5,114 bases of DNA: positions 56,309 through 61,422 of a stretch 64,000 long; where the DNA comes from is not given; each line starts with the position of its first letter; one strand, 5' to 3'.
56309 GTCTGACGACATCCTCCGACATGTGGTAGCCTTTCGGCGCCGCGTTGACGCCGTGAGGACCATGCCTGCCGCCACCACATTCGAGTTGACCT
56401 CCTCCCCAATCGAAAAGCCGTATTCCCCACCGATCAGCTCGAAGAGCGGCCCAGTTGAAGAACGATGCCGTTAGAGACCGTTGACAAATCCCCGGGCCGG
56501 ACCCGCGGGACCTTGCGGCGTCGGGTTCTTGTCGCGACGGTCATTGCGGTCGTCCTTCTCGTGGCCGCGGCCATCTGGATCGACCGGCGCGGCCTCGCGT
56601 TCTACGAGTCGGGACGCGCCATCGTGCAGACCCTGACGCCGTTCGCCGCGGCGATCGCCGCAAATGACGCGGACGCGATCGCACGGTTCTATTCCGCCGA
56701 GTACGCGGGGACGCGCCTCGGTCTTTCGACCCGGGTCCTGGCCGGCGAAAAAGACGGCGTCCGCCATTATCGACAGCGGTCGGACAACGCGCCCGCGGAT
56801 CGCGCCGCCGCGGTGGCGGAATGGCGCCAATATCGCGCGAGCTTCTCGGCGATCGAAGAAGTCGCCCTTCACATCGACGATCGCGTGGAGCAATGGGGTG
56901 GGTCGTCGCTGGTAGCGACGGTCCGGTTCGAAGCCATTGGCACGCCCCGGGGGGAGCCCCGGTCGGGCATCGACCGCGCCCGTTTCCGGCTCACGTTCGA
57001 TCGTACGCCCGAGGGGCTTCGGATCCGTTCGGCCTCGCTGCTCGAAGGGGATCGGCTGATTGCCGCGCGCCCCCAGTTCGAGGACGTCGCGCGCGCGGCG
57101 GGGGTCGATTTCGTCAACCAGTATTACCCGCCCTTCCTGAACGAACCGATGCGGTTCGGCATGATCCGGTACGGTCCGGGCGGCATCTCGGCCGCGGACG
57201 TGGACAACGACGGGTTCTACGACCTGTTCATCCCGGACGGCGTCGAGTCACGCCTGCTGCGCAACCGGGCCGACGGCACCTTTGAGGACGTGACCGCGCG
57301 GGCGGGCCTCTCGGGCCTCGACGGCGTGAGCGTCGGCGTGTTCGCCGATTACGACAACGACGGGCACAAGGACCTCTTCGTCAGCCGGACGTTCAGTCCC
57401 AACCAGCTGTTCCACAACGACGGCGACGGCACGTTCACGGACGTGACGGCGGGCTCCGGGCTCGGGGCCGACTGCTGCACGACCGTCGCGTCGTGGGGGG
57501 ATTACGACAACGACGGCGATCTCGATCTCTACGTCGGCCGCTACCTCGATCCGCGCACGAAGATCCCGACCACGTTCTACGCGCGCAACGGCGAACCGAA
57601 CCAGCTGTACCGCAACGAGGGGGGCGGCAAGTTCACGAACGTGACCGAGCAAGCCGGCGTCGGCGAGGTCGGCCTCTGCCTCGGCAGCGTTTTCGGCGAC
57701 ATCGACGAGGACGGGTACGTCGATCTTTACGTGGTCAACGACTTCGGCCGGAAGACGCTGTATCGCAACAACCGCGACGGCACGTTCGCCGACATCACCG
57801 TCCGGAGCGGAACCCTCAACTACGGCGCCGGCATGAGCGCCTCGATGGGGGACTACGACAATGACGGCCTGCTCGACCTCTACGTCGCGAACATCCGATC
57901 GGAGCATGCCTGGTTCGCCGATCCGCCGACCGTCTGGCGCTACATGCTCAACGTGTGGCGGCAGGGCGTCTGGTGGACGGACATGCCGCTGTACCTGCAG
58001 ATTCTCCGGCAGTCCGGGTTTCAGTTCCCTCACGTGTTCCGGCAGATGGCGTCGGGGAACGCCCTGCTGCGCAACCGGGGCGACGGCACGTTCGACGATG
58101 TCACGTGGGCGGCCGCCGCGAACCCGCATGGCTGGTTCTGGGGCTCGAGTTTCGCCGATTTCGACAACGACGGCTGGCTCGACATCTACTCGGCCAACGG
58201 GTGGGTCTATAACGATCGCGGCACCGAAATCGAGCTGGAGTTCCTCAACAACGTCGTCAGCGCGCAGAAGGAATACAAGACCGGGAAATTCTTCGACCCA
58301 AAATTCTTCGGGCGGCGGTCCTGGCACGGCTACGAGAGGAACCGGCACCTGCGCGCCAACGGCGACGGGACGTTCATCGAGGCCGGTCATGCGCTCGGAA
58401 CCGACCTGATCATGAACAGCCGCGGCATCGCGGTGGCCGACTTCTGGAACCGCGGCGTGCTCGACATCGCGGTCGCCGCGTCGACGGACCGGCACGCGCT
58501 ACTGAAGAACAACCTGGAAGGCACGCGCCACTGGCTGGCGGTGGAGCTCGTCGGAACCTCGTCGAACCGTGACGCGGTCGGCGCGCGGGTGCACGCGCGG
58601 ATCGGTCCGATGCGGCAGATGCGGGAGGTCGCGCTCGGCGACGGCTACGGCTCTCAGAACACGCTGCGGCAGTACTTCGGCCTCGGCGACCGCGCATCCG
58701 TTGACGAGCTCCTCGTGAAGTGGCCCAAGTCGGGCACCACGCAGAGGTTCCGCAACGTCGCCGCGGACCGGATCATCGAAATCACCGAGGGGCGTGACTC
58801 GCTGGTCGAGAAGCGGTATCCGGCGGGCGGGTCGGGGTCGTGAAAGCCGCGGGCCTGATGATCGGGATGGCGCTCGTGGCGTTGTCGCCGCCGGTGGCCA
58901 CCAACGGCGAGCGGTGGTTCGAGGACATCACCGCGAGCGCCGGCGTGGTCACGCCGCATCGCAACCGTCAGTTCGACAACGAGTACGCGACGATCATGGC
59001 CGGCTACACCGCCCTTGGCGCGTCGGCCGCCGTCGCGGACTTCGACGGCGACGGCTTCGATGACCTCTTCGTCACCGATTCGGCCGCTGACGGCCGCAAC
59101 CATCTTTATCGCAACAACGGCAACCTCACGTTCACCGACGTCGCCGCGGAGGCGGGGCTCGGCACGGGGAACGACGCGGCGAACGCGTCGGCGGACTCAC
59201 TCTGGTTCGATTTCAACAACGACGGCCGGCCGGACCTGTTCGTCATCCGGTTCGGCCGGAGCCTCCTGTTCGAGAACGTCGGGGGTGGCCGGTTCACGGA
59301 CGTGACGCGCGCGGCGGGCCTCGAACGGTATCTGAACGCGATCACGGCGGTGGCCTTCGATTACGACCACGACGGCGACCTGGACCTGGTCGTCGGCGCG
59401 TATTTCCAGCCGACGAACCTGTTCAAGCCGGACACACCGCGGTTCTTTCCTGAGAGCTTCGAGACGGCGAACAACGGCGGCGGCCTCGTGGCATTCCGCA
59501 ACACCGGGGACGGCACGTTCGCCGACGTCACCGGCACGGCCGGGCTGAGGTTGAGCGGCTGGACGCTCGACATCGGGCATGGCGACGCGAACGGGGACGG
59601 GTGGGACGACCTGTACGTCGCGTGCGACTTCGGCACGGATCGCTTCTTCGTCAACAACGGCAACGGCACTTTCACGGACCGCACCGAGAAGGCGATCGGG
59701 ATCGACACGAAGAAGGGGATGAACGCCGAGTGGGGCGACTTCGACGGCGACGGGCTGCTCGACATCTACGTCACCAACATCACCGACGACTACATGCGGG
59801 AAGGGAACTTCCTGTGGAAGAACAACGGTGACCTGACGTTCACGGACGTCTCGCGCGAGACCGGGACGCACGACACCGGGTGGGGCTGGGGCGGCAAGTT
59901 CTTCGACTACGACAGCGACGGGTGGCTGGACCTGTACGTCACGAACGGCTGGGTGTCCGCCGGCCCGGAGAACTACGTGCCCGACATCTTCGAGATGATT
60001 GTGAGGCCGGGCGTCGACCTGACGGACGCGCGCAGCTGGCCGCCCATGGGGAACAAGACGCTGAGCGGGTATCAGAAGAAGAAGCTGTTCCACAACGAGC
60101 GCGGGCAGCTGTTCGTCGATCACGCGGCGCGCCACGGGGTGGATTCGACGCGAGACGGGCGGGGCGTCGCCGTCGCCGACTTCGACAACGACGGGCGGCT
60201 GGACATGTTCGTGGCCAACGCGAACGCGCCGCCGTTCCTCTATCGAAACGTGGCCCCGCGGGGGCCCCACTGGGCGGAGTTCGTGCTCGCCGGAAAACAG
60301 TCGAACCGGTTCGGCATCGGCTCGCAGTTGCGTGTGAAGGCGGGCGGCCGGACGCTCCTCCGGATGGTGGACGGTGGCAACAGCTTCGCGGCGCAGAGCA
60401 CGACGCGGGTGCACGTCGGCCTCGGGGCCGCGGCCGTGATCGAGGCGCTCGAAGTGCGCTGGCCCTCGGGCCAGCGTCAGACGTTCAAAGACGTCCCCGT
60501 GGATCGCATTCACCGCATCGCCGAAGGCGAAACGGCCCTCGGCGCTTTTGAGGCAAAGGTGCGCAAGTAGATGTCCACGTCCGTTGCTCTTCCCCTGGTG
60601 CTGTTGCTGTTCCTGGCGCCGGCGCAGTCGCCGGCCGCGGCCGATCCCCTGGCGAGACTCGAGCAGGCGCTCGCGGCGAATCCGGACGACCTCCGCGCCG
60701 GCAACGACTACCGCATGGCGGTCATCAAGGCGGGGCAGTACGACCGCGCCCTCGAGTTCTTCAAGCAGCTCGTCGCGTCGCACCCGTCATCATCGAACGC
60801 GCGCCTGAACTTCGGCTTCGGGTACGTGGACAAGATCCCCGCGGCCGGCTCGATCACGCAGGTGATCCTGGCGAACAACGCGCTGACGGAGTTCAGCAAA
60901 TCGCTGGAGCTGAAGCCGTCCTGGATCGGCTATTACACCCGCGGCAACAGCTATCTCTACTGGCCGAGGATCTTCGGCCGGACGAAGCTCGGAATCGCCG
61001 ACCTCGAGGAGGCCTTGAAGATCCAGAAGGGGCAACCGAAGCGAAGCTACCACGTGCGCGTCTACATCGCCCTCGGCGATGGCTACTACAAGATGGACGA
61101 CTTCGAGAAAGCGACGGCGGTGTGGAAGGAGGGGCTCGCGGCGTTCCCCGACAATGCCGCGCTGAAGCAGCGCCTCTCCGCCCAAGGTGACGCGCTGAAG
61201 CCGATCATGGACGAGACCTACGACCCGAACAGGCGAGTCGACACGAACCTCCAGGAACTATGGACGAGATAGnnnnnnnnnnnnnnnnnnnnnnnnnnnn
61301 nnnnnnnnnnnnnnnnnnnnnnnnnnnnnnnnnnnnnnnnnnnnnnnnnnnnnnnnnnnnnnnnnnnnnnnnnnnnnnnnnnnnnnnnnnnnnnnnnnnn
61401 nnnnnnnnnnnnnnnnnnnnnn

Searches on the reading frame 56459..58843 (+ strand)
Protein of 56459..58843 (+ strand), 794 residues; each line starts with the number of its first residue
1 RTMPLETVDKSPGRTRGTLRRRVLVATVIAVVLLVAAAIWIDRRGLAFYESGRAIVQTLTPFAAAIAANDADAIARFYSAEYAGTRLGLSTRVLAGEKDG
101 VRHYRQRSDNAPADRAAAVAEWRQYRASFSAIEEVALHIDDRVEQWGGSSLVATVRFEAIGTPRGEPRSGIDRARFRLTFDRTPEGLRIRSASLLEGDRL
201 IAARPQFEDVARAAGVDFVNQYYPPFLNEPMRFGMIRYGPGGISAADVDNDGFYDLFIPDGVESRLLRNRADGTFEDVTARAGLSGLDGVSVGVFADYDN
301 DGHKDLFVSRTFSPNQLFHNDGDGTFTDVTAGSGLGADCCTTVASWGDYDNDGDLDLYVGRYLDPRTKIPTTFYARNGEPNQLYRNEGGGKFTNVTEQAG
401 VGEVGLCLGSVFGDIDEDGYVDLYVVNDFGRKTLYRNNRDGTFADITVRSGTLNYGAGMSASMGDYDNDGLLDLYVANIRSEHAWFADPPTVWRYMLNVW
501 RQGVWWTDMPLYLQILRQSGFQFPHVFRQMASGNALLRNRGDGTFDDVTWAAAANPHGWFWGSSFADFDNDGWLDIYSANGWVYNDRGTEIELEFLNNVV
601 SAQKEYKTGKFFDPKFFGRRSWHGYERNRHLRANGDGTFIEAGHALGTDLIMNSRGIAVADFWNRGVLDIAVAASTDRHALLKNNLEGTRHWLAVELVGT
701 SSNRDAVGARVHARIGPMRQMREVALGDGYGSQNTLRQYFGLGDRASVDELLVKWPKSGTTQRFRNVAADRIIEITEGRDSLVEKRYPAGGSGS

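Call 11: search_protein_families(library=pfam, proteins=[window:56459-58843:+], max_evalue=0.001)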
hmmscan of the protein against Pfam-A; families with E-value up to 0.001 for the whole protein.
window:56459-58843:+ (794 aa): 3 families
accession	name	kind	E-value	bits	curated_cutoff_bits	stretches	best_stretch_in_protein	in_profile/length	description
PF13517.12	FG-GAP_3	-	2.3e-50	169.5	26.9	5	414-476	1-61/61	FG-GAP-like repeat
PF07593.17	UnbV_ASPIC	-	4.8e-18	65.2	23.4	1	706-773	1-67/68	ASPIC and UnbV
PF01839.29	FG-GAP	-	1.2e-10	41.5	22.1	0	457-478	1-22/37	FG-GAP repeat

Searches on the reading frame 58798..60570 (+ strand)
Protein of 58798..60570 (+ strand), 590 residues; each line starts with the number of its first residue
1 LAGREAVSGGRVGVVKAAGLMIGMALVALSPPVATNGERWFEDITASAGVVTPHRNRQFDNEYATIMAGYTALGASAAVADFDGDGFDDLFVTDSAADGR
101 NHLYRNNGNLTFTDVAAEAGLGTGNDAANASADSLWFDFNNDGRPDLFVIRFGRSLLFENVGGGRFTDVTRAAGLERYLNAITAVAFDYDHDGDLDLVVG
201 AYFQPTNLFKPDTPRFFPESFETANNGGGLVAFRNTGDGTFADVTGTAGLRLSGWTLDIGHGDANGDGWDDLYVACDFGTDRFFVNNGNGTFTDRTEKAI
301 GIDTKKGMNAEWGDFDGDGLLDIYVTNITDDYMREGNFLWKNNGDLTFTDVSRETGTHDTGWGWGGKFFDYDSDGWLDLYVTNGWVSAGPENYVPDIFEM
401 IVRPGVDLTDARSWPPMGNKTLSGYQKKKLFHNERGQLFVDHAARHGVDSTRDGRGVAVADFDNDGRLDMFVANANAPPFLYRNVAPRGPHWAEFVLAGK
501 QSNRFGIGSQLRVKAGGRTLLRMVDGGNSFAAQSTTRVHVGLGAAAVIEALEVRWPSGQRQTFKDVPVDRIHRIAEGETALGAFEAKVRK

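Call 11: search_protein_families(library=pfam, proteins=[window:58798-60570:+], max_evalue=0.001)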
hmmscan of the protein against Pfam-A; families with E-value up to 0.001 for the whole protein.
window:58798-60570:+ (590 aa): 3 families
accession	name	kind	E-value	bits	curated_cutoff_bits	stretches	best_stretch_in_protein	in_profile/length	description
PF13517.12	FG-GAP_3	-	1.6e-50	170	26.9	6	263-325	1-61/61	FG-GAP-like repeat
PF01839.29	FG-GAP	-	3.3e-23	81.6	22.1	2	74-97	2-25/37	FG-GAP repeat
PF07593.17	UnbV_ASPIC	-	1.1e-18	67.2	23.4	1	506-572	1-67/68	ASPIC and UnbV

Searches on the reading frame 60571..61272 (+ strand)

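Call 11: search_protein_families(library=pfam, proteins=[window:60571-61272:+], max_evalue=0.001)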
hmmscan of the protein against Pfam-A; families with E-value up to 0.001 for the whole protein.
window:60571-61272:+ (233 aa): 10 families
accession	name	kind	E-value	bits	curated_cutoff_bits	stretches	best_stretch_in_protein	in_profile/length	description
PF07719.23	TPR_2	-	3.7e-11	42.7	27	1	163-195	2-34/34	Tetratricopeptide repeat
PF13428.12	TPR_14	-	8.3e-11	41.9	23.5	0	163-202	2-41/44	Tetratricopeptide repeat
PF14559.12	TPR_19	-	1.3e-10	41.9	25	1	22-76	8-60/68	Tetratricopeptide repeat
PF00515.34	TPR_1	-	3e-06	27.2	27.8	0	163-195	2-34/34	Tetratricopeptide repeat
PF13424.12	TPR_12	-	4.2e-06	27.3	30.1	0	136-192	17-75/77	Tetratricopeptide repeat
PF13414.12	TPR_11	-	6e-06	26.3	26.8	0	169-197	1-29/42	TPR repeat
PF13432.12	TPR_16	-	8.9e-06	26.5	32.7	0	27-74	17-64/65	Tetratricopeptide repeat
PF14853.12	Fis1_TPR_C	-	6.4e-05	23.5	25.3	0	50-78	10-38/53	Fis1 C-terminal tetratricopeptide repeat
PF13174.12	TPR_6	-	7.7e-05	23.5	26.3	0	53-74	12-33/33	Tetratricopeptide repeat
PF14561.12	TPR_20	-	0.00041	21.1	25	1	22-73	3-54/90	Tetratricopeptide repeat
